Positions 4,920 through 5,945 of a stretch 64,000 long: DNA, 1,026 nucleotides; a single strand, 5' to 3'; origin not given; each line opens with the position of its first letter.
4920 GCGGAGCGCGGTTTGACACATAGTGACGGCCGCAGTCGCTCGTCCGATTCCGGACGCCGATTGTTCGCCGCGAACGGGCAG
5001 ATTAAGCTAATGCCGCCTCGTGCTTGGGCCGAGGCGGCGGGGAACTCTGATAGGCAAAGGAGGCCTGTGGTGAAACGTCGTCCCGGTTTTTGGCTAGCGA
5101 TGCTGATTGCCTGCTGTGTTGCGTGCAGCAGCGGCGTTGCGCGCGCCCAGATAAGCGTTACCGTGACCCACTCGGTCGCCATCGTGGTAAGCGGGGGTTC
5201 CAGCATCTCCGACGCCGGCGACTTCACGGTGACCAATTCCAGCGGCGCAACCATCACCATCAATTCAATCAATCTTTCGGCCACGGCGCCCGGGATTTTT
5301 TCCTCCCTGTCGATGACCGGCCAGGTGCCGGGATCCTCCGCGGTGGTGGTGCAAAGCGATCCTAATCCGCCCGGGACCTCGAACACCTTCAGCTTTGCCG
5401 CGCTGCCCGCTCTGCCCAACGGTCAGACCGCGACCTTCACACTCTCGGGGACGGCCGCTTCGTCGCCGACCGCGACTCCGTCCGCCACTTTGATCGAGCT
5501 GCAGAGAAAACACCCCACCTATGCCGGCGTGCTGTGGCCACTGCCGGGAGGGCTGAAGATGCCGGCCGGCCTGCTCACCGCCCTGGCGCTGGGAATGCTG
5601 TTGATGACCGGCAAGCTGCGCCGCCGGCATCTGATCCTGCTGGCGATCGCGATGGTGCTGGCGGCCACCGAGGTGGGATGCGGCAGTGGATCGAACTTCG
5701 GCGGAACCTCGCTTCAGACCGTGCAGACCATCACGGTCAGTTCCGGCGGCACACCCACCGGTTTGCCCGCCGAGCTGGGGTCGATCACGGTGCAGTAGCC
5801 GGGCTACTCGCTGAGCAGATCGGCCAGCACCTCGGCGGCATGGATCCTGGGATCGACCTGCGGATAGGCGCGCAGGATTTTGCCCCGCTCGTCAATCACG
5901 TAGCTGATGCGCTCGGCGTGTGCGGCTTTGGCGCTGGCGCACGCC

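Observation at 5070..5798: Novel C-terminal module (FTVTN beta-domain, TM helix, basic patch, second signal-peptide-like helix ending GCGS, then a 40-aa tail) in a small lipoprotein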

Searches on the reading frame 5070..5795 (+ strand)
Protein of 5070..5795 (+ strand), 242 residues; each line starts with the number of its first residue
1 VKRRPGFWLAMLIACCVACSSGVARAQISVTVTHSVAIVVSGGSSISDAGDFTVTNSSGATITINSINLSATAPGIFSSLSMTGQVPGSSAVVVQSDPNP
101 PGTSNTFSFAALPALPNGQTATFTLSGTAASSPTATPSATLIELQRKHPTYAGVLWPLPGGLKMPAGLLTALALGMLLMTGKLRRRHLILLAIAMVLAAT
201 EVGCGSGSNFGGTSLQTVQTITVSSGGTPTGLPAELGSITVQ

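Call 8: search_protein_families(library=pfam, proteins=[window:5070-5795:+], max_evalue=1)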
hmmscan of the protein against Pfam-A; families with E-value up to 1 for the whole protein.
window:5070-5795:+ (242 aa): 1 family
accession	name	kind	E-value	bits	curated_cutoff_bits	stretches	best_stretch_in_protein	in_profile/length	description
PF19254.5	DUF5901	-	0.22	10.8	26.4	1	22-128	55-162/533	Family of unknown function (DUF5901)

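Call 9: search_protein_families(library=ncbifam, proteins=[window:5070-5795:+], max_evalue=1)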
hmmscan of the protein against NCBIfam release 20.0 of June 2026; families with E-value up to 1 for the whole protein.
window:5070-5795:+ (242 aa): 2 families
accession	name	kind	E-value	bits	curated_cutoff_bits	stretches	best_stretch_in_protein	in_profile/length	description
NF058595.1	invert_tail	domain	0.0038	17.5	37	1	120-230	2-88/113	lipo-invert putative C-terminal anchoring domain-containing protein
NF041112.1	chap_CsgH_alph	subfamily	0.39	10.8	35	1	21-74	16-70/91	curli-like amyloid fiber formation chaperone CsgH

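Call 13: find_homologous_proteins(query=window:5070-5795:+, max_evalue=0.001)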
Query window:5070-5795:+ (242 aa): 48 proteins with E <= 0.001 among 8000 candidates.
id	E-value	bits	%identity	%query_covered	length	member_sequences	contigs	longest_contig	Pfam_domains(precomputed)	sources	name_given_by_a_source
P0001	3.2e-145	500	100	100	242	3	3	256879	-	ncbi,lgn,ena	-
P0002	4.5e-118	411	82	100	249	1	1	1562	-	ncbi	-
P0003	3.7e-114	398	80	100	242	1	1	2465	-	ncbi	-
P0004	1.8e-97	344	72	100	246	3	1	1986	-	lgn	-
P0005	2.6e-93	330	70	100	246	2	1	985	-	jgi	jgi:hypothetical protein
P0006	1.5e-89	318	69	100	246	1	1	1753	-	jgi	jgi:hypothetical protein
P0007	1.9e-87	311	63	100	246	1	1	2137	-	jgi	jgi:hypothetical protein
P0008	1.8e-84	301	65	100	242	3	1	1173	-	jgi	-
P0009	3.3e-84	300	65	100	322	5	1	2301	-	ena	-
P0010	4.0e-83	297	63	100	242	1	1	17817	-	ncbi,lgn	-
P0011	1.3e-82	295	63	100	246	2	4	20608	-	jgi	jgi:hypothetical protein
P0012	1.4e-82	295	65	100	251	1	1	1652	-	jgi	-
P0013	8.8e-82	292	64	100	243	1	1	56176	-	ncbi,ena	-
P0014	1.0e-81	292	62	100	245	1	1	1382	-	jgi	jgi:hypothetical protein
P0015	1.9e-81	291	64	100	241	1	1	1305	-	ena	-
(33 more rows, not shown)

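Call 15: search_protein_families(library=ncbifam, alignment_id=A1, max_evalue=1)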
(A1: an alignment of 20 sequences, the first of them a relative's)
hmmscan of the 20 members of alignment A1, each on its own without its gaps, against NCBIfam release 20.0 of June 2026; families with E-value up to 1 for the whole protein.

A. member 1, P0001 (242 aa): 2 families
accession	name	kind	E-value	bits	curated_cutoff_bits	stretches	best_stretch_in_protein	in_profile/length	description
NF058595.1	invert_tail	domain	0.0038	17.5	37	1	120-230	2-88/113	lipo-invert putative C-terminal anchoring domain-containing protein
NF041112.1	chap_CsgH_alph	subfamily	0.39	10.8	35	1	21-74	16-70/91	curli-like amyloid fiber formation chaperone CsgH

B. families by the number of members that match (of 20 scanned): 10 families
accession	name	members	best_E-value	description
NF058595.1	invert_tail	9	9.2e-06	lipo-invert putative C-terminal anchoring domain-containing protein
NF003383.0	PRK04517.1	6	0.064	hypothetical protein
NF041112.1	chap_CsgH_alph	2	0.017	curli-like amyloid fiber formation chaperone CsgH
NF050144.1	matur_HvfX_fam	2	0.046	HvfX family Cu-binding RiPP maturation protein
NF008202.0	PRK10959.1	2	0.15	outer membrane protein OmpW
NF033207.2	midcut_by_XrtH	1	0.002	midcut-by-XrtH protein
NF009416.1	PRK12780.1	1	0.053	flagellar biosynthesis protein FliR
NF040901.1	SeO3_TeO2_ExtH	1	0.099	selenite/tellurite reduction operon rhodanese-like protein ExtH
NF050071.1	SLayAPLBA0864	1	0.13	LBA0864 family S-layer associated protein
NF004536.0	PRK05888.1-1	1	0.2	NADH-quinone oxidoreductase subunit NuoI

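Call 41: find_related_loci(query=A4, collection=genome_contigs, flank=10000)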
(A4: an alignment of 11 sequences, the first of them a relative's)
Query A4 (242 aa) in genome_contigs; peptide patterns used: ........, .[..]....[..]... (x = any residue, [..] = any of these).
37 stretches matched a pattern; 8 encode a relative of the query (tblastn E <= 1e-3); 8 distinct loci.
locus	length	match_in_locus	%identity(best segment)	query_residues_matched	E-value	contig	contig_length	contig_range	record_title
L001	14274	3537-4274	65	1-242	9e-92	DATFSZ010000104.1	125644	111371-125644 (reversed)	MAG TPA_asm: Candidatus Binataceae bacterium isolate SMAG_U9397 k141_2810109, whole genome shotgun sequence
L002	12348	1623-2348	59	1-242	5e-72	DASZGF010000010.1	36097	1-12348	MAG TPA_asm: Candidatus Binataceae bacterium isolate SMAG_U6541 k141_3815845, whole genome shotgun sequence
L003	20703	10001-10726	62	1-242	4e-71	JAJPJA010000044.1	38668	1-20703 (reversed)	MAG: Proteobacteria bacterium isolate Centralia_MAG_399 k107_11196589, whole genome shotgun sequence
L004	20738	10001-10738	60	1-242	4e-69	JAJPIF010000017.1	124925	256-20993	MAG: Proteobacteria bacterium isolate Centralia_MAG_278 k107_16157265, whole genome shotgun sequence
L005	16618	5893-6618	56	1-242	7e-61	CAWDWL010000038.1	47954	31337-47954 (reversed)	MAG: uncultured proteobacterium isolate MFD05705.bin.1.215 genome assembly, contig: contig_70000, whole genome shotgun s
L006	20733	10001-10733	52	1-242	3e-35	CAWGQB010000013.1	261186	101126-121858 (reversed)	MAG: uncultured proteobacterium isolate MFD04463.bin.2.159 genome assembly, contig: contig_46372, whole genome shotgun s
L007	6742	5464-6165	38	10-242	1e-22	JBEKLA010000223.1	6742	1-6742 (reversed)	MAG: Candidatus Binataceae bacterium isolate SPRUCE 35 SPRUCE_35_223, whole genome shotgun sequence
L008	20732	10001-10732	35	1-242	1e-15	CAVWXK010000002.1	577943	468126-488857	MAG: uncultured proteobacterium isolate MFD03726.bin.2.8 genome assembly, contig: contig_81767, whole genome shotgun seq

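Call 42: predict_structure(alignment_id=A3)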
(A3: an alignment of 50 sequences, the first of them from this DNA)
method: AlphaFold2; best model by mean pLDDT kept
length: 218 residues; sequences in the alignment: 50
mean_pLDDT: 84.3   pTM: 0.70
mean pLDDT of the five models: 84.3, 83.9, 83.4, 82.9, 81.8
residues with pLDDT >= 90: 131; 70-90: 36; 50-70: 38; < 50: 13
segments of 3 or more residues with pLDDT < 50: 129-133
pLDDT, mean of each block of 10 residues (from residue 1): 90 96 98 97 97 97 98 96 97 98 91 56 50 50 72 71 82 68 69 97 93 95
secondary structure, 60 per line:
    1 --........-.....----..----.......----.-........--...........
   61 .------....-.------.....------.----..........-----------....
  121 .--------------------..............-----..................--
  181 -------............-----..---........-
elements in order: E3-10 E12-16 E27-33 E40-47 E53-61 E68-71 E80-84 E96-105 H117-121 H142-155 H161-178 E188-199 E210-217

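Call 45: fold_search(model_id=the predicted structure, library=pdb)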
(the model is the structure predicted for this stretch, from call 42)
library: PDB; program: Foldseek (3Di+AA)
matches with E <= 10: 1266; with E <= 0.001: 0
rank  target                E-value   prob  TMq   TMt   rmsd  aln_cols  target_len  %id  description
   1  7fe0_A                1.1e-03  0.99  0.26  0.29   7.0       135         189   15  AvmM Catalyzes Macrocyclization in Alchivemycin A Biosynthesis (released 2021-09-01)
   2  6mrv_A                1.4e-02  0.98  0.29  0.13   8.1       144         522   10  Sialidase26 co-crystallized with DANA (released 2019-10-02)
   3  9db6_A                1.5e-02  0.99  0.32  0.15   6.9       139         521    9  Sialidase682 co-crystallized with inhibitor DANA (released 2025-07-02)
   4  4fj6_B                1.8e-02  0.98  0.31  0.15   5.3       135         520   12  Crystal structure of a glycoside hydrolase family 33, candidate sialidase (BDI_2946) from Parabacteroides distasonis A (released 2012-07-25)
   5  8atm_B                1.9e-02  0.82  0.24  0.04   8.1       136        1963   14  Structure of the giant inhibitor of apoptosis, BIRC6 (composite map) (released 2023-03-08)
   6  4fj6_D                2.0e-02  0.99  0.33  0.15   5.1       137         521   10  Crystal structure of a glycoside hydrolase family 33, candidate sialidase (BDI_2946) from Parabacteroides distasonis A (released 2012-07-25)
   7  4fj6_C                2.3e-02  0.98  0.32  0.15   4.9       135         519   10  Crystal structure of a glycoside hydrolase family 33, candidate sialidase (BDI_2946) from Parabacteroides distasonis A (released 2012-07-25)
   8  9hdi_MODEL_1_A        2.4e-02  0.87  0.27  0.33  13.2       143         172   10  N-terminally truncated CanA from Pyrodictium abyssi - K1-CanA (released 2025-08-20)
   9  7wim_I                2.5e-02  0.96  0.25  0.49   6.5        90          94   13  Crystal structure of Arabidopsis thaliana FKBP43 N-terminal domain (released 2022-09-21)
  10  4cak_A                2.7e-02  0.44  0.24  0.08  11.8       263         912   10  Three-dimensional reconstruction of intact human integrin alphaIIbbeta3 in a phospholipid bilayer nanodisc (released 2013-10-30)
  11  6mrx_D                2.8e-02  0.99  0.33  0.15   5.8       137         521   12  Sialidase26 apo (released 2019-10-02)
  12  6ezn_A                3.0e-02  0.72  0.24  0.14   6.8       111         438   17  Cryo-EM structure of the yeast oligosaccharyltransferase (OST) complex (released 2018-01-17)
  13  4q6k_A                3.2e-02  0.98  0.31  0.14   7.3       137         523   10  Crystal structure of a putative neuraminidase (BACCAC_01090) from Bacteroides caccae ATCC 43185 at 1.90 A resolution ( (released 2014-10-01)
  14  8atm_A                3.4e-02  0.72  0.24  0.04   8.1       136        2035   14  Structure of the giant inhibitor of apoptosis, BIRC6 (composite map) (released 2023-03-08)
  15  6ovb                  3.4e-02  0.60  0.22  0.10  11.8       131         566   11  Crystal structure of a Bacillus thuringiensis Cry1Da tryptic core variant (released 2019-06-19)
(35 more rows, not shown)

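Call 47: find_homologous_proteins(query=A3, max_evalue=0.001)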
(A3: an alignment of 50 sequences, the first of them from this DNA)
Query A3 (50 sequences) (218 aa, profile of the alignment): 49 proteins with E <= 0.001 among 8000 candidates.
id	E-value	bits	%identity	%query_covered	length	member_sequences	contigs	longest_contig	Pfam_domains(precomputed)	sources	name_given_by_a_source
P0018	8.9e-66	240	60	100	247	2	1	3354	-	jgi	jgi:hypothetical protein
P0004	7.2e-65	237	73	100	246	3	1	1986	-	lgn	-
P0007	2.7e-64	235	64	100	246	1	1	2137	-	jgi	jgi:hypothetical protein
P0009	8.6e-64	233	67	99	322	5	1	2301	-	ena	-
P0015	1.1e-63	233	65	100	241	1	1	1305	-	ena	-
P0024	2.3e-63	232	61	98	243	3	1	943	-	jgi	jgi:hypothetical protein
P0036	2.8e-63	232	61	100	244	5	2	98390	-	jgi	jgi:hypothetical protein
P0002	4.9e-63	231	83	100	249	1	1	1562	-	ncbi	-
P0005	6.9e-63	230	70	94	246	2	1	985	-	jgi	jgi:hypothetical protein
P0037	7.5e-63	230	58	100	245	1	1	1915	-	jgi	jgi:hypothetical protein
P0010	9.2e-63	230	63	100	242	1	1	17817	-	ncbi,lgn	-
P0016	1.7e-62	229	65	100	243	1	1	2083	-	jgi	jgi:hypothetical protein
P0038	2.9e-62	228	59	100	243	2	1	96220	-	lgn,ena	-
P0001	4.3e-62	228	100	100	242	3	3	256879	-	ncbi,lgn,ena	-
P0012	8.3e-62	227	66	100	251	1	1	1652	-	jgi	-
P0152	3.4e-49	186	31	89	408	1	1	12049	-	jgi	jgi:hypothetical protein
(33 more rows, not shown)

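Call 50: find_encoding_contigs(protein=P0001, flank=3000, max_places=3)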
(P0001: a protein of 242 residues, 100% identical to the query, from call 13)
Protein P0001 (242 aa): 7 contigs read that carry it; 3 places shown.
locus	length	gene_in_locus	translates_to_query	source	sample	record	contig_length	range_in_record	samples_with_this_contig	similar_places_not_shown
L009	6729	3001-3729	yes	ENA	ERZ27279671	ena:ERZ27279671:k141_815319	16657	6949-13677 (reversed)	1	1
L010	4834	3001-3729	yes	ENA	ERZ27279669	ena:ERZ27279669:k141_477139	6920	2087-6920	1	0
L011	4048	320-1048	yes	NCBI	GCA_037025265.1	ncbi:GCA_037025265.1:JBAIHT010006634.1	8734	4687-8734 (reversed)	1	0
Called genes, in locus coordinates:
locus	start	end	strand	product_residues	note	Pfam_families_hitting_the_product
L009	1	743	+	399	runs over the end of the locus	PF04909:Amidohydro_2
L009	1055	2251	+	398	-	PF04909:Amidohydro_2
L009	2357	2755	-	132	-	PF02643:DUF192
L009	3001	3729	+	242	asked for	-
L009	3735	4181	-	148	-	PF00578:AhpC-TSA, PF08534:Redoxin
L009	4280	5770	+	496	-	PF13742:tRNA_anti_2, PF01336:tRNA_anti-codon, PF02601:Exonuc_VII_L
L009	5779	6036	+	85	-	PF02609:Exonuc_VII_S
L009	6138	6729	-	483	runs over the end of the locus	PF10009:DUF2252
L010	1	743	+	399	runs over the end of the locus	PF04909:Amidohydro_2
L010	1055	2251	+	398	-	PF04909:Amidohydro_2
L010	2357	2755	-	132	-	PF02643:DUF192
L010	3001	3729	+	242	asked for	-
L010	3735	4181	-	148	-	PF00578:AhpC-TSA, PF08534:Redoxin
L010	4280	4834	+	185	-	?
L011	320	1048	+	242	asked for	-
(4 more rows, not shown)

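Call 51: search_protein_families(library=ncbifam, proteins=[P0152], max_evalue=0.01)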
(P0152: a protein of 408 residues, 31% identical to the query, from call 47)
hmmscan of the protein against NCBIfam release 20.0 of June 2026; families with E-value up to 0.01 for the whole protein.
P0152 (408 aa): 1 family
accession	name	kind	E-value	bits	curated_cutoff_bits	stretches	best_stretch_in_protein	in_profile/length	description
NF058595.1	invert_tail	domain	9.2e-05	22.8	37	1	291-377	5-86/113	lipo-invert putative C-terminal anchoring domain-containing protein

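Call 69: find_encoding_contigs(protein=P0152, flank=8000, max_places=3)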
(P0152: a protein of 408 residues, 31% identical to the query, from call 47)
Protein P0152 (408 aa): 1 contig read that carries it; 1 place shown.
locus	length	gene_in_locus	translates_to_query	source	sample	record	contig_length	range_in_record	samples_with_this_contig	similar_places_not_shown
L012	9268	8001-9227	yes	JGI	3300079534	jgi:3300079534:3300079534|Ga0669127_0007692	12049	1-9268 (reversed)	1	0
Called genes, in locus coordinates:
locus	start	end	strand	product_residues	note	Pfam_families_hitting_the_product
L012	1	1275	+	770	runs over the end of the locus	PF02515:CoA_transf_3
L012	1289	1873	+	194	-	-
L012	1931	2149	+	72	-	-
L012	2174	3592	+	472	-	PF01425:Amidase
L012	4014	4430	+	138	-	PF04773:FecR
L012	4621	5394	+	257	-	-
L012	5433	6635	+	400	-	PF25778:DUF7948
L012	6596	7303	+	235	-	PF06739:SBBP (faint)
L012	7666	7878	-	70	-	-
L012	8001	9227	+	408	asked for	-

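Call 73: search_solved_structures(query=A3, max_evalue=1)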
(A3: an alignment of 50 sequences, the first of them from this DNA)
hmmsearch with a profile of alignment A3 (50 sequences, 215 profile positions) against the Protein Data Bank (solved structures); distinct sequences matched with E-value up to 1: 0.

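Call 74: search_protein_families(library=pfam, alignment_id=A3, max_evalue=0.01)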
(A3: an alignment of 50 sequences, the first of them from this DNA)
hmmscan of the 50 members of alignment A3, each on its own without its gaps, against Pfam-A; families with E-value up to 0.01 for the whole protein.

A. member 1, seq(218 aa): 0 families

B. families by the number of members that match (of 50 scanned): 6 families
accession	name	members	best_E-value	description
PF12733.13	Cadherin-like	2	2.8e-05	Cadherin-like beta sandwich domain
PF18304.6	SabA_adhesion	1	0.0011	SabA N-terminal extracellular adhesion domain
PF06333.17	Med13_C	1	0.0018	Mediator complex subunit 13 C-terminal domain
PF20602.3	pAdhesive_8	1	0.0018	Putative adhesive domain (group 8)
PF11833.13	CPP1-like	1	0.0068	Protein CHAPERONE-LIKE PROTEIN OF POR1-like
PF04314.18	PCuAC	1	0.0078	Copper chaperone PCu(A)C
